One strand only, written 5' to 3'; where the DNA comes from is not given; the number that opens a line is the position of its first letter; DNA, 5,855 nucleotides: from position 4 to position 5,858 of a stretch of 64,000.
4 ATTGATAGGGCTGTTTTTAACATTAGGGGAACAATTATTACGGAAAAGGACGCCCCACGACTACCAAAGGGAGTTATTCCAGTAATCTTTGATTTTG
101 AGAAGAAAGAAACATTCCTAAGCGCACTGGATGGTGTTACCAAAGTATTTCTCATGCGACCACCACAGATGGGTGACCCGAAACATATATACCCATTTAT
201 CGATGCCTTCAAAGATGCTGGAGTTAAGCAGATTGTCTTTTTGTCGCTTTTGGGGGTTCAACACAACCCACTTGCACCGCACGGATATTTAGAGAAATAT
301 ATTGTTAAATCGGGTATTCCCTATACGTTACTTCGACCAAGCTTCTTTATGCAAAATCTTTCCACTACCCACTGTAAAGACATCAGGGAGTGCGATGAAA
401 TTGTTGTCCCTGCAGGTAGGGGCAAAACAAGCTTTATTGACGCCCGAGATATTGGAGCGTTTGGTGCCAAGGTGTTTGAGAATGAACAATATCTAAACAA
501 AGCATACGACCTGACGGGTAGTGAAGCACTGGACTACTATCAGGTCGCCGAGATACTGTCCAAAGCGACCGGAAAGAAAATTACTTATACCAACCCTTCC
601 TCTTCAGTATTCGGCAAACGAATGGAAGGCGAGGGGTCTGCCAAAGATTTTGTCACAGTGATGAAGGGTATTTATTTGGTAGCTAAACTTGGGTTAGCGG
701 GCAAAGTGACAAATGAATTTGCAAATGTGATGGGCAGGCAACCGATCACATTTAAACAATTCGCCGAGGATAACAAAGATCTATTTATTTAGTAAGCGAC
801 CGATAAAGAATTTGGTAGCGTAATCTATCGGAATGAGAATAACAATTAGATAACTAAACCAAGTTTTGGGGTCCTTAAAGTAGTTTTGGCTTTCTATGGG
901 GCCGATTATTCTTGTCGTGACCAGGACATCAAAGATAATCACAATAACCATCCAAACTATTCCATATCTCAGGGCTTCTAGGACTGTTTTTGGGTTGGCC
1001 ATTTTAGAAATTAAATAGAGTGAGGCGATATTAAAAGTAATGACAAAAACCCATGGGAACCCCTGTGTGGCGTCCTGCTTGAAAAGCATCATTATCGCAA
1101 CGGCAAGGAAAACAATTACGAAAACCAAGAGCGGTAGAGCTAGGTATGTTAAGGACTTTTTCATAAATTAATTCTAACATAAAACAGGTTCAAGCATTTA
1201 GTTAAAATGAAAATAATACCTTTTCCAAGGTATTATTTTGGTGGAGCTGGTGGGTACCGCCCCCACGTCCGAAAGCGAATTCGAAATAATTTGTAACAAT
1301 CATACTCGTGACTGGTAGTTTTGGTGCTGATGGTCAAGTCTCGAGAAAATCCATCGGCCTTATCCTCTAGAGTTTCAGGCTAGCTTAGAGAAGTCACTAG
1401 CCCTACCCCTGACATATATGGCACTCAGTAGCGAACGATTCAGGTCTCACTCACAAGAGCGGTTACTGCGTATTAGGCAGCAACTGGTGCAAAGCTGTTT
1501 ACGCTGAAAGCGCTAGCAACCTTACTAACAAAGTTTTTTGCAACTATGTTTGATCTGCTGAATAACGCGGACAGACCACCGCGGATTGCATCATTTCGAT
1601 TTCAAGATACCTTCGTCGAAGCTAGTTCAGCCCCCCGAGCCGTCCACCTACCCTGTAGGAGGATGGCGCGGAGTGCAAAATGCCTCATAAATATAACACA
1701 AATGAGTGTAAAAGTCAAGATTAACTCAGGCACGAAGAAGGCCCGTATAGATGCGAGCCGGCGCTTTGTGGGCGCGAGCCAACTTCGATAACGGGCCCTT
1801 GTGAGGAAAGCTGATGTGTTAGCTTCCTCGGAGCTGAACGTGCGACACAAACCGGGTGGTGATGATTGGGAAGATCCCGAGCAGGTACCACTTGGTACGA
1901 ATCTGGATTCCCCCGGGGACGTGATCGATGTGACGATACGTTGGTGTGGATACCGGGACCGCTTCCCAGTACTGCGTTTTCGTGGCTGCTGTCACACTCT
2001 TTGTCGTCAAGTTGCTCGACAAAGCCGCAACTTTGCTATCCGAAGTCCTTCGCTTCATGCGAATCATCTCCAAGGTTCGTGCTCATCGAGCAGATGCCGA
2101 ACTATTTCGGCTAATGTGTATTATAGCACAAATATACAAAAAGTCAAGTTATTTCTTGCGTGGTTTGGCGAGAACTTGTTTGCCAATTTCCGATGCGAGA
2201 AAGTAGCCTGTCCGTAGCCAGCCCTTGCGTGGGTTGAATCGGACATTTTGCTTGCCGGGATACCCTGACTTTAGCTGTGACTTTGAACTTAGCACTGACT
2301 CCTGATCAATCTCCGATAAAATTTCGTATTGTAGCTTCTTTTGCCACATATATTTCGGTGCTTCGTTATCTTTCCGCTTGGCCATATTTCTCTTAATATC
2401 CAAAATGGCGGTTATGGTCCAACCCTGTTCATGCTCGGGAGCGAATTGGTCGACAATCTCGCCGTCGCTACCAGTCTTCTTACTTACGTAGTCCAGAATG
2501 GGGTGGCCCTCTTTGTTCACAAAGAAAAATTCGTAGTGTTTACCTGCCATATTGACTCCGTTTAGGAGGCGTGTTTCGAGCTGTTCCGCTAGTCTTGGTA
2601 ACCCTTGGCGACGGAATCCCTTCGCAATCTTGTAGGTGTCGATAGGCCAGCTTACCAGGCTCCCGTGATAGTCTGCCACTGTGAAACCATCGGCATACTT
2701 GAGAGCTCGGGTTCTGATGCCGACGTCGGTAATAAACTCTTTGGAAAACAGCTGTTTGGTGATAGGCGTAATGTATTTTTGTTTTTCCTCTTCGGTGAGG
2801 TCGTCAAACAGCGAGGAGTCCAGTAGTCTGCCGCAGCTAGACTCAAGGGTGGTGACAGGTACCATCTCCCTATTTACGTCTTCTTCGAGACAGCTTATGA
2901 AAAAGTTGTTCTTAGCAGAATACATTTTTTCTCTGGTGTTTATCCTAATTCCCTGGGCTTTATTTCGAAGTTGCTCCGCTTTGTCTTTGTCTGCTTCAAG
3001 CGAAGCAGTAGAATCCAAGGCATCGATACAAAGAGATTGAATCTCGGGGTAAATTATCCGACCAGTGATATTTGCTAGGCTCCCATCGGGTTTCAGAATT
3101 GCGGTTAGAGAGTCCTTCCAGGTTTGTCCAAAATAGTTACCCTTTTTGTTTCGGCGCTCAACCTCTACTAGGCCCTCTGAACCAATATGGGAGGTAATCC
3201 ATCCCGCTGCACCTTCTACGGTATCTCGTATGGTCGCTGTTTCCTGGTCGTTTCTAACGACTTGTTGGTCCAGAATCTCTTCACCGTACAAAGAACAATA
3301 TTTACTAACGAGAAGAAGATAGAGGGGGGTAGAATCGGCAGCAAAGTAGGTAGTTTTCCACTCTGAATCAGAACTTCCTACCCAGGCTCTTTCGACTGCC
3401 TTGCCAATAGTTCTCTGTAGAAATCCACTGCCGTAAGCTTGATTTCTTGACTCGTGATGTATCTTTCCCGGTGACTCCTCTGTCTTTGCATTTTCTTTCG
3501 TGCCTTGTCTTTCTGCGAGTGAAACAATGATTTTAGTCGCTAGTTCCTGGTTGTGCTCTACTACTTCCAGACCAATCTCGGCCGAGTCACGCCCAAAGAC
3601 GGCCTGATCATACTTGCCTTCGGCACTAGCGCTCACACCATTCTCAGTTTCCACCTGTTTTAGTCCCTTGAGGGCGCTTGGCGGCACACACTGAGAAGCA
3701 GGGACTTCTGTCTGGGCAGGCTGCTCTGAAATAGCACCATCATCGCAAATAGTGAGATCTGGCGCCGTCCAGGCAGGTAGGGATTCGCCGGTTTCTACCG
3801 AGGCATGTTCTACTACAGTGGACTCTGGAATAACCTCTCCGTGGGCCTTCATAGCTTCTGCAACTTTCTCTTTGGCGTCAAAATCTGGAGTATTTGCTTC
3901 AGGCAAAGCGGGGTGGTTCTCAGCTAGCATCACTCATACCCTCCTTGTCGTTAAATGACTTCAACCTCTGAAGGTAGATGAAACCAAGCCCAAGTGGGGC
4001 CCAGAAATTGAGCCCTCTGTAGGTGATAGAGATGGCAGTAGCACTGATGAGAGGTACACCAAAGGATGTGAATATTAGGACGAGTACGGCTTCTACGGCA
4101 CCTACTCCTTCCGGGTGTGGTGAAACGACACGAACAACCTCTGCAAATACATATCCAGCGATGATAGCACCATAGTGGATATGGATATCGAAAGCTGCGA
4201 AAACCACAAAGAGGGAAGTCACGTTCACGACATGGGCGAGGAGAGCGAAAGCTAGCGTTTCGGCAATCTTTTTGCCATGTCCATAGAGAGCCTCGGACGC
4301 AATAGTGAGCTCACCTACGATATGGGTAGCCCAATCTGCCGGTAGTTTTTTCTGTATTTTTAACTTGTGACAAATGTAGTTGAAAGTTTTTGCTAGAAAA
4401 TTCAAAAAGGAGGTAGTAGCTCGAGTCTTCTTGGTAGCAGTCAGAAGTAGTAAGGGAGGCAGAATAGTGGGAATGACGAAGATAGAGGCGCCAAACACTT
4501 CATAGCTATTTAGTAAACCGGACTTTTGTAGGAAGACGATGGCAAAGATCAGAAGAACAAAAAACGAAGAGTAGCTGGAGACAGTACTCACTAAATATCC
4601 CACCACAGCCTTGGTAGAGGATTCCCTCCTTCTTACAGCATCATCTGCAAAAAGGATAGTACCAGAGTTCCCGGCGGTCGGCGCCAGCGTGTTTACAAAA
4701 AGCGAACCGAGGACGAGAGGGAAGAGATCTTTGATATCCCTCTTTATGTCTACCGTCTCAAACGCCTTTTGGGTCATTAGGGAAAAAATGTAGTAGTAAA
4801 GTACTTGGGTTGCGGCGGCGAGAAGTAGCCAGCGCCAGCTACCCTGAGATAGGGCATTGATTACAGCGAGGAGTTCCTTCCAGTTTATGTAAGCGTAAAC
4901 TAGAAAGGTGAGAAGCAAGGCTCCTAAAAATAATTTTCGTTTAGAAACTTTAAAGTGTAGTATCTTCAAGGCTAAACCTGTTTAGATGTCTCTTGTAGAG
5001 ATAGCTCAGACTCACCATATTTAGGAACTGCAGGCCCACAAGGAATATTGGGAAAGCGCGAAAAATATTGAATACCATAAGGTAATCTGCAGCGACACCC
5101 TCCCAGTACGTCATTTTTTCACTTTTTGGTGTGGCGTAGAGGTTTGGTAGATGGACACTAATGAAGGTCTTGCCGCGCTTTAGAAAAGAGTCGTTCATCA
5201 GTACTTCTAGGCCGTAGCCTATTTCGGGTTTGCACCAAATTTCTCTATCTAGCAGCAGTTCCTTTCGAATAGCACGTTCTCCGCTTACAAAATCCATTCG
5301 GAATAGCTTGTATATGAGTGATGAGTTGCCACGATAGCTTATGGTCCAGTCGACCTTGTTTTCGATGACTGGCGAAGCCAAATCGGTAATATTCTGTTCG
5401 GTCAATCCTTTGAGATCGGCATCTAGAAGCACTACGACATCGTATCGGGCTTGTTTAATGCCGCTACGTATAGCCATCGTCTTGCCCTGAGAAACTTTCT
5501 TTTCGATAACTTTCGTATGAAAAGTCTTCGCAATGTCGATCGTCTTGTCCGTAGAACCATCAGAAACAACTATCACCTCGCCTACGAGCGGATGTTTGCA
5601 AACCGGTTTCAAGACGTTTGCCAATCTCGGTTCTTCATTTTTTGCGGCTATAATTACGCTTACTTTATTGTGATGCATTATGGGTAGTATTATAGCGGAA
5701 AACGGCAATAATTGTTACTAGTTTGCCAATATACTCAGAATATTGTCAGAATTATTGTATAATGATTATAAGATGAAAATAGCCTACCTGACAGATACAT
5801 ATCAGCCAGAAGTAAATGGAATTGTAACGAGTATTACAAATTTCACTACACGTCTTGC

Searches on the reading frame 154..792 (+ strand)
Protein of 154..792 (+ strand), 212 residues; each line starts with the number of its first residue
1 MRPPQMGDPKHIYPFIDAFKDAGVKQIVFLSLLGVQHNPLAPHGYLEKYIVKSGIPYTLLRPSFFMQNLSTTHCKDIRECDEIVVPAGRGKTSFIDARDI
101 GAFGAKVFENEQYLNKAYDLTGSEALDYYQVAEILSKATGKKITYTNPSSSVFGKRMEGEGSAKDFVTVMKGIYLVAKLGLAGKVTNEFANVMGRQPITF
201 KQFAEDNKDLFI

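Call 31: search_protein_families(library=pfam, proteins=[window:154-792:+], max_evalue=0.001)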
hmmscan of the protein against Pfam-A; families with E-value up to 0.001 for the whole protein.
window:154-792:+ (212 aa): 2 families
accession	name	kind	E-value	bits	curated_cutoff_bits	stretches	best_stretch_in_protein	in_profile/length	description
PF05368.20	NmrA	-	3.4e-15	56.9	27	1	16-155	91-250/298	NmrA-like family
PF13460.12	NAD_binding_10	-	2.9e-05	24.5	27.2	1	15-72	81-152/184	NAD(P)H-binding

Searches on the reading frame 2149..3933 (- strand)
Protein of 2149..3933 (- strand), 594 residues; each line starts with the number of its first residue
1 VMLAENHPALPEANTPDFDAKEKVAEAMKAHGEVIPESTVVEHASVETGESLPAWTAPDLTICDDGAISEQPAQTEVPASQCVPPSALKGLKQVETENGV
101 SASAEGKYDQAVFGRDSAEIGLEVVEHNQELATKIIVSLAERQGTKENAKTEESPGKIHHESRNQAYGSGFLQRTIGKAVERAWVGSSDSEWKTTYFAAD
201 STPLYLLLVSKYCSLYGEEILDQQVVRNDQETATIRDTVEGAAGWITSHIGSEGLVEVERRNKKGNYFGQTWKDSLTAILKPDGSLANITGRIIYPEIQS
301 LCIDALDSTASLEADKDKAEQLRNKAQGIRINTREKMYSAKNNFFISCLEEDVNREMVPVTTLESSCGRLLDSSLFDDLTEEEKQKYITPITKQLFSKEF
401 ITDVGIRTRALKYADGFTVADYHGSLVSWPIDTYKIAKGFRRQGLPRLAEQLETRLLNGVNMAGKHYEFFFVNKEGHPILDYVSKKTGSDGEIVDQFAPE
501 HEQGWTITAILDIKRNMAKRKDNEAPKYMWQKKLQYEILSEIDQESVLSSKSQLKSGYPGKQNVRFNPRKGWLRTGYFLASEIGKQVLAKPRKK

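Call 31: search_protein_families(library=pfam, proteins=[window:2149-3933:-], max_evalue=0.001)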
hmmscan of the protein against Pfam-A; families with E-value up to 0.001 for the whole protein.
window:2149-3933:- (594 aa): 1 family
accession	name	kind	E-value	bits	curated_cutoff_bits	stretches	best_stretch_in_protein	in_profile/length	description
PF22422.2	MGH1-like_GH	-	7.9e-05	22.8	27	1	304-467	184-335/356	Mannosylglycerate hydrolase MGH1-like glycoside hydrolase domain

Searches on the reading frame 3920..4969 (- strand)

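Call 31: search_protein_families(library=pfam, proteins=[window:3920-4969:-], max_evalue=0.001)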
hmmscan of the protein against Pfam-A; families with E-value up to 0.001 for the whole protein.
window:3920-4969:- (349 aa): 1 family
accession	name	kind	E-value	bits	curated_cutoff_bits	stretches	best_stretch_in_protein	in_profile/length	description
PF03706.18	LPG_synthase_TM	-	3e-26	93.1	33.4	1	14-329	6-302/302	Lysylphosphatidylglycerol synthase TM region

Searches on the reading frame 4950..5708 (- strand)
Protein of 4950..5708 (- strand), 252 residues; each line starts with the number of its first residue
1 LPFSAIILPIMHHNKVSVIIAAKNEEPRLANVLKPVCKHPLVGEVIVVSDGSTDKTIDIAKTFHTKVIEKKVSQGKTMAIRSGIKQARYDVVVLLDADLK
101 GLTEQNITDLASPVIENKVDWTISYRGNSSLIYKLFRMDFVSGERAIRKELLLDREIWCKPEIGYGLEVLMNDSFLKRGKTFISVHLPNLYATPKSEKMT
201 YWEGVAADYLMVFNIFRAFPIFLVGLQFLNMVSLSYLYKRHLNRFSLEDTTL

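Call 31: search_protein_families(library=pfam, proteins=[window:4950-5708:-], max_evalue=0.001)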
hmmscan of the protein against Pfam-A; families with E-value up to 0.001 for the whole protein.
window:4950-5708:- (252 aa): 2 families
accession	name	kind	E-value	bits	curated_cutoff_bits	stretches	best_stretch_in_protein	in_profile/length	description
PF00535.33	Glycos_transf_2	-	4e-19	69.6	23.3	1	17-118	1-107/168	Glycosyl transferase family 2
PF13641.12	Glyco_tranf_2_3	-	1.2e-06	29.2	27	1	14-98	2-96/230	Glycosyltransferase like family 2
